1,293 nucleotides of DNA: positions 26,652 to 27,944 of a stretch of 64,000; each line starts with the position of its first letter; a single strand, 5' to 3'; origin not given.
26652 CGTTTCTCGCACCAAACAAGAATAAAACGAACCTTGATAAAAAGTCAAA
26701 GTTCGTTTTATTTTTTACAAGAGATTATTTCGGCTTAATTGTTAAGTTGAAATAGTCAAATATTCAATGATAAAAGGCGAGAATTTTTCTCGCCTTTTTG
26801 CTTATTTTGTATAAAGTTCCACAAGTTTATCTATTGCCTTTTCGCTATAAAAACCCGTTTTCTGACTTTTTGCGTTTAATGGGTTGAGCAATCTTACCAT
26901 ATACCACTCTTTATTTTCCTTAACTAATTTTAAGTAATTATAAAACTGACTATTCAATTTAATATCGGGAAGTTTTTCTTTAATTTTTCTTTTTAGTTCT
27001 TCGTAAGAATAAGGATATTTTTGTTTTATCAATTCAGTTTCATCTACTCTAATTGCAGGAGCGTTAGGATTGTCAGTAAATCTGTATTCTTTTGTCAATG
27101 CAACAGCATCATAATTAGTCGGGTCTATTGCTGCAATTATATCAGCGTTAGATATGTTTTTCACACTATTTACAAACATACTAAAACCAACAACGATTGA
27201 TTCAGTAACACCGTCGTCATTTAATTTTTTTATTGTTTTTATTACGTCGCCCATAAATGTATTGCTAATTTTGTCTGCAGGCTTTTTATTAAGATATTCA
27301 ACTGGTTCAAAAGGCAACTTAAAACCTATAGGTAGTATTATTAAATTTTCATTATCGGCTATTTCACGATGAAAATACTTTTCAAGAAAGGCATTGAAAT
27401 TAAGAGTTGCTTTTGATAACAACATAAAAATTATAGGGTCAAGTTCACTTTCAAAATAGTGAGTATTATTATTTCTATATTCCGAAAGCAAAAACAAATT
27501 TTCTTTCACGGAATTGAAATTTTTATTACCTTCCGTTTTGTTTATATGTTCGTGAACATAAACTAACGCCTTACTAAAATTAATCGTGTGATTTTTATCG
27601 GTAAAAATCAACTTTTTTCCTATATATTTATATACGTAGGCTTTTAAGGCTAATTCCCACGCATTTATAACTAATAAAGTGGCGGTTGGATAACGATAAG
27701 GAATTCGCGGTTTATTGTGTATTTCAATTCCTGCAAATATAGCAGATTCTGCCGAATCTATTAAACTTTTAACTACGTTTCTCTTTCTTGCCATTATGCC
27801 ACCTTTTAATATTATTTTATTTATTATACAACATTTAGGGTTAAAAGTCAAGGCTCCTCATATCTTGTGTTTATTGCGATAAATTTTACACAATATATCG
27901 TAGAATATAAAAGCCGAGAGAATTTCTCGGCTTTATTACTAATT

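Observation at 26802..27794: DUF3644-like protein carries an Rx4H motif in a helical context: candidate HEPN RNase linked to R-M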

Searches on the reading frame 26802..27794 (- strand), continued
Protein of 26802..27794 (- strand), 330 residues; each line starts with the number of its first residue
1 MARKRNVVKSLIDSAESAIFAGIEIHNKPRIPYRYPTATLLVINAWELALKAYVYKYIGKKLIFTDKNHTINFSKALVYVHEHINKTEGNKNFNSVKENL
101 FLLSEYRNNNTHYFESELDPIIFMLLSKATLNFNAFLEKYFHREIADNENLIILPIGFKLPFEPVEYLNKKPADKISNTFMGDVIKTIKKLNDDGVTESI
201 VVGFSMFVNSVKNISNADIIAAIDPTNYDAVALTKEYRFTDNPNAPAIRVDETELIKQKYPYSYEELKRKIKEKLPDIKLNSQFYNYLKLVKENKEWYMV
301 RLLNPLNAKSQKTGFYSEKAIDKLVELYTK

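Call 88: search_protein_families(library=pfam, alignment_id=A2, max_evalue=1)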
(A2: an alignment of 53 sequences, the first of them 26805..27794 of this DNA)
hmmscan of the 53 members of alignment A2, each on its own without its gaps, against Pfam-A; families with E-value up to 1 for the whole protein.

A. member 1, window:26805-27794:- (330 aa): 2 families
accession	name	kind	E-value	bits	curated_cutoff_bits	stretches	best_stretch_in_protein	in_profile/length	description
PF12358.13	DUF3644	-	7.4e-33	114.1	27.6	1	11-179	2-171/183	Domain of unknown function (DUF3644)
PF25829.1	DUF7953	-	0.88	10.1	27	1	254-322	16-77/114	Domain of unknown function (DUF7953)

B. families by the number of members that match (of 53 scanned): 61 families (the first 25 are shown)
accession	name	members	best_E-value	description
PF12358.13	DUF3644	53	5.7e-48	Domain of unknown function (DUF3644)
PF01934.22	HepT-like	3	0.0013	Ribonuclease HepT-like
PF18730.6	HEPN_Cthe2314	3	0.0064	Cthe_2314-like HEPN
PF18739.6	HEPN_Apea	2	0.012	Apea-like HEPN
PF13880.12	Acetyltransf_13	2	0.081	ESCO1/2 acetyl-transferase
PF18740.7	EC042_2821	1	2.7e-07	EC042_2821-like Restriction Endonuclease-like domain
PF14578.12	GTP_EFTU_D4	1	0.0016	Elongation factor Tu domain 4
PF15173.11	FAM180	1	0.0025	FAM180 family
PF01974.23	tRNA_int_endo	1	0.0081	tRNA intron endonuclease, catalytic C-terminal domain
PF19903.4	DUF6376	1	0.0096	Family of unknown function (DUF6376)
PF25568.1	AAA_lid_At3g28540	1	0.01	At3g28540-like, AAA+ ATPase lid domain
PF10788.14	DUF2603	1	0.017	Protein of unknown function (DUF2603)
PF23297.2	ACP_SdgA_C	1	0.022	Highly reducing polyketide synthase sdgA, C-terminal ACP domain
PF17830.6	STI1-HOP_DP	1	0.031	STI1/HOP, DP domain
PF23296.1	DUF7079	1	0.033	Domain of unknown function (DUF7079)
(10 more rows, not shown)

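Call 91: search_protein_families(library=pfam, proteins=[P0192, P0195, P0196, P0205, P0210, P0216, P0227, P0245, P0258], max_evalue=0.01)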
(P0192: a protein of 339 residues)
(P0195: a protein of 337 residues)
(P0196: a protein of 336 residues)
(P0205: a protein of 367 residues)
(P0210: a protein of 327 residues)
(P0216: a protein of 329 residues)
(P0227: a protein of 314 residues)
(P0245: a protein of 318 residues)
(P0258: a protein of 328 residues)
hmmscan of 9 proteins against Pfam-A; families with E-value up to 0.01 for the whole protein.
P0192 (339 aa): 2 families
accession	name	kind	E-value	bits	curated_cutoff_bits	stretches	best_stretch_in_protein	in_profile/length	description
PF12358.13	DUF3644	-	9.6e-30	104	27.6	1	16-191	2-181/183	Domain of unknown function (DUF3644)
PF01934.22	HepT-like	-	0.0013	18.8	23.5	0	81-112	61-92/120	Ribonuclease HepT-like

P0195 (337 aa): 2 families
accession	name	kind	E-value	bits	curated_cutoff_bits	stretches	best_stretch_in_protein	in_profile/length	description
PF12358.13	DUF3644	-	8.8e-21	74.8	27.6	1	12-185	2-177/183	Domain of unknown function (DUF3644)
PF01974.23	tRNA_int_endo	-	0.0081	16.7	27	0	205-255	26-75/85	tRNA intron endonuclease, catalytic C-terminal domain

P0196 (336 aa): 1 family
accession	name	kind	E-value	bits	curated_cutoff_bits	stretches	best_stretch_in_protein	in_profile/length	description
PF12358.13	DUF3644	-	9.8e-30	103.9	27.6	1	12-191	2-182/183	Domain of unknown function (DUF3644)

P0205 (367 aa): 1 family
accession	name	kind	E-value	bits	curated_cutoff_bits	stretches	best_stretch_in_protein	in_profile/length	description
PF12358.13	DUF3644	-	6.9e-26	91.4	27.6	1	18-199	2-178/183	Domain of unknown function (DUF3644)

P0210 (327 aa): 1 family
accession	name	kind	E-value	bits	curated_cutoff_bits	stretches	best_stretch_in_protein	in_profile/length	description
PF12358.13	DUF3644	-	1.3e-23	84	27.6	1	18-191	4-179/183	Domain of unknown function (DUF3644)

P0216 (329 aa): 2 families
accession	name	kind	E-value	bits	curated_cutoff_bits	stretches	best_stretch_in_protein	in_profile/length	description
PF12358.13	DUF3644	-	1.1e-24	87.5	27.6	1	15-186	2-178/183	Domain of unknown function (DUF3644)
PF15173.11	FAM180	-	0.0025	18.2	27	0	54-114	43-101/137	FAM180 family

P0227 (314 aa): 1 family
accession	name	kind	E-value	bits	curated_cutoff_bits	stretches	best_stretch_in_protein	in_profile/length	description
PF12358.13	DUF3644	-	2.1e-25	89.8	27.6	1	6-185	1-181/183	Domain of unknown function (DUF3644)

P0245 (318 aa): 2 families
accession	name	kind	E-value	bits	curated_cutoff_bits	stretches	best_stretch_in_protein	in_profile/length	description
PF12358.13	DUF3644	-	2.3e-41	141.8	27.6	1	4-192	1-178/183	Domain of unknown function (DUF3644)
PF14578.12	GTP_EFTU_D4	-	0.0016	18.8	23.8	1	16-83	4-71/86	Elongation factor Tu domain 4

P0258 (328 aa): 1 family
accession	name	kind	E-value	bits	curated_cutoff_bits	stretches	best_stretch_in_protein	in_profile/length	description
PF12358.13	DUF3644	-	2.7e-46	157.9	27.6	1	7-204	1-181/183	Domain of unknown function (DUF3644)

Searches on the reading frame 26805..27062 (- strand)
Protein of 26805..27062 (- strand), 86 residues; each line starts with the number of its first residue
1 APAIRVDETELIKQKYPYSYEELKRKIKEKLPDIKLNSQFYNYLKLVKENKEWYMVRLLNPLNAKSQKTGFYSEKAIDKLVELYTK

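Call 86: search_solved_structures(query=A6, max_evalue=10, show_alignments=2)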
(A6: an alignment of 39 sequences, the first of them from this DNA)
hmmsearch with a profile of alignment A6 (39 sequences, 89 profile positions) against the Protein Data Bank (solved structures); distinct sequences matched with E-value up to 10: 5.
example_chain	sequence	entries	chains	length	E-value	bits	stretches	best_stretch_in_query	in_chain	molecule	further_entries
8eoz_B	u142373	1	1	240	0.00077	22.8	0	20-54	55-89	C3HR3_4r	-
2ddr_A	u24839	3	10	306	0.41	14.1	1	41-84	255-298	Sphingomyelin phosphodiesterase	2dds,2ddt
2uyr_X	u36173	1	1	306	0.41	14.1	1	41-84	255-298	SPHINGOMYELINASE C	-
1egz_A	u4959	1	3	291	0.68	13.4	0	39-79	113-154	ENDOGLUCANASE Z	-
7aih_Az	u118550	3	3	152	1.9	11.9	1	3-29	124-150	mL93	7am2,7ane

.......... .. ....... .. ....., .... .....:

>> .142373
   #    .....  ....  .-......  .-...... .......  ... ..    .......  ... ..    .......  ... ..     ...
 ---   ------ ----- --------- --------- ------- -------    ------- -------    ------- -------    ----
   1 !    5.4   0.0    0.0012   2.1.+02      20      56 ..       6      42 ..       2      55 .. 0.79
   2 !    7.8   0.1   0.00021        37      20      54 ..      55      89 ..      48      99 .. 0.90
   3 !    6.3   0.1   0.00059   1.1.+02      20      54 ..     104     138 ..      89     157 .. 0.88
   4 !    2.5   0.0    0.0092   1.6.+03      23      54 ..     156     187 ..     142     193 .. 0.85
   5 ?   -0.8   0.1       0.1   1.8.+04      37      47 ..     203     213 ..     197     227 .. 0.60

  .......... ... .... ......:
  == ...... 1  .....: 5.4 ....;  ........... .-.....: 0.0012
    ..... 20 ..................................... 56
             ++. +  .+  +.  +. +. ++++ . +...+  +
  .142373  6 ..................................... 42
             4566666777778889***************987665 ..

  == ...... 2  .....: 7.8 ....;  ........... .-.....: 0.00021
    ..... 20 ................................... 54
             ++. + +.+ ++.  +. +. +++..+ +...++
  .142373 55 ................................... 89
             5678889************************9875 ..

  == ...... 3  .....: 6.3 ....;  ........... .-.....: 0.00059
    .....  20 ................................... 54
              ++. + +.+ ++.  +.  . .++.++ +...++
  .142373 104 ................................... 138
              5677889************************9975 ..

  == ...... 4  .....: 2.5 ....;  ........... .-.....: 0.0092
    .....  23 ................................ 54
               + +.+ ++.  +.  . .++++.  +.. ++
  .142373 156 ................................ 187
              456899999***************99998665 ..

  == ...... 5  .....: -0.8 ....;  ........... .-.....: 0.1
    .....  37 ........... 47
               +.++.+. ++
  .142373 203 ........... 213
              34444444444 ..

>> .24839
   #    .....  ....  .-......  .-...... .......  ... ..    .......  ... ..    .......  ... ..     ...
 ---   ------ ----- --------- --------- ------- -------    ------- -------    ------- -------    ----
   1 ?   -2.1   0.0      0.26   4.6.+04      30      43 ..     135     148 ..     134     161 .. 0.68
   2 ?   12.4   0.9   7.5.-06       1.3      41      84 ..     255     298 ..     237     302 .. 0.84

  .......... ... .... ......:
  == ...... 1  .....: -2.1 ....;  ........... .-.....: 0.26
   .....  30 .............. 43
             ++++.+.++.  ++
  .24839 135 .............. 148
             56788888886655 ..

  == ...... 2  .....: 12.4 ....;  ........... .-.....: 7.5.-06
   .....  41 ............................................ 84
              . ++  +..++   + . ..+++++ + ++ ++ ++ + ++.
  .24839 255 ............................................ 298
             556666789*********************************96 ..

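Call 87: search_protein_families(library=pfam, alignment_id=A6, max_evalue=1)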
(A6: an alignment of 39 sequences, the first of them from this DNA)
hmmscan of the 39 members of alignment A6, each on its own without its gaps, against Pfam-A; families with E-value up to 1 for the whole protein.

A. member 1, seq(86 aa): 1 family
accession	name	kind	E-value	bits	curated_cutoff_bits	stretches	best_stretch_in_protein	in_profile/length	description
PF25829.1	DUF7953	-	0.022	15.2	27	1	9-78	15-77/114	Domain of unknown function (DUF7953)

B. families by the number of members that match (of 39 scanned): 32 families (the first 25 are shown)
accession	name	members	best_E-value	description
PF17830.6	STI1-HOP_DP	2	0.0053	STI1/HOP, DP domain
PF25829.1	DUF7953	2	0.022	Domain of unknown function (DUF7953)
PF18740.7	EC042_2821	2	0.061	EC042_2821-like Restriction Endonuclease-like domain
PF10788.14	DUF2603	1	0.0041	Protein of unknown function (DUF2603)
PF13767.11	DUF4168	1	0.0077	Domain of unknown function (DUF4168)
PF06211.18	BAMBI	1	0.0095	BMP and activin membrane-bound inhibitor (BAMBI) N-terminal domain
PF12934.12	FTO_CTD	1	0.013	FTO C-terminal domain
PF24659.1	DUF7648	1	0.016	Domain of unknown function (DUF7648)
PF12254.13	DNA_pol_alpha_N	1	0.021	DNA polymerase alpha subunit p180 N terminal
PF22005.2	WWE_1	1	0.021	Parp14 WWE domain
PF20147.5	Crinkler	1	0.026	Crinkler effector protein N-terminal domain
PF18439.7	zf_UBZ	1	0.034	Ubiquitin-Binding Zinc Finger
PF10699.14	HAP2-GCS1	1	0.035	Male gamete fusion factor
PF24074.1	DUF7366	1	0.037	Domain of unknown function (DUF7366)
PF20683.2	DUF6819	1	0.041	Domain of unknown function (DUF6819)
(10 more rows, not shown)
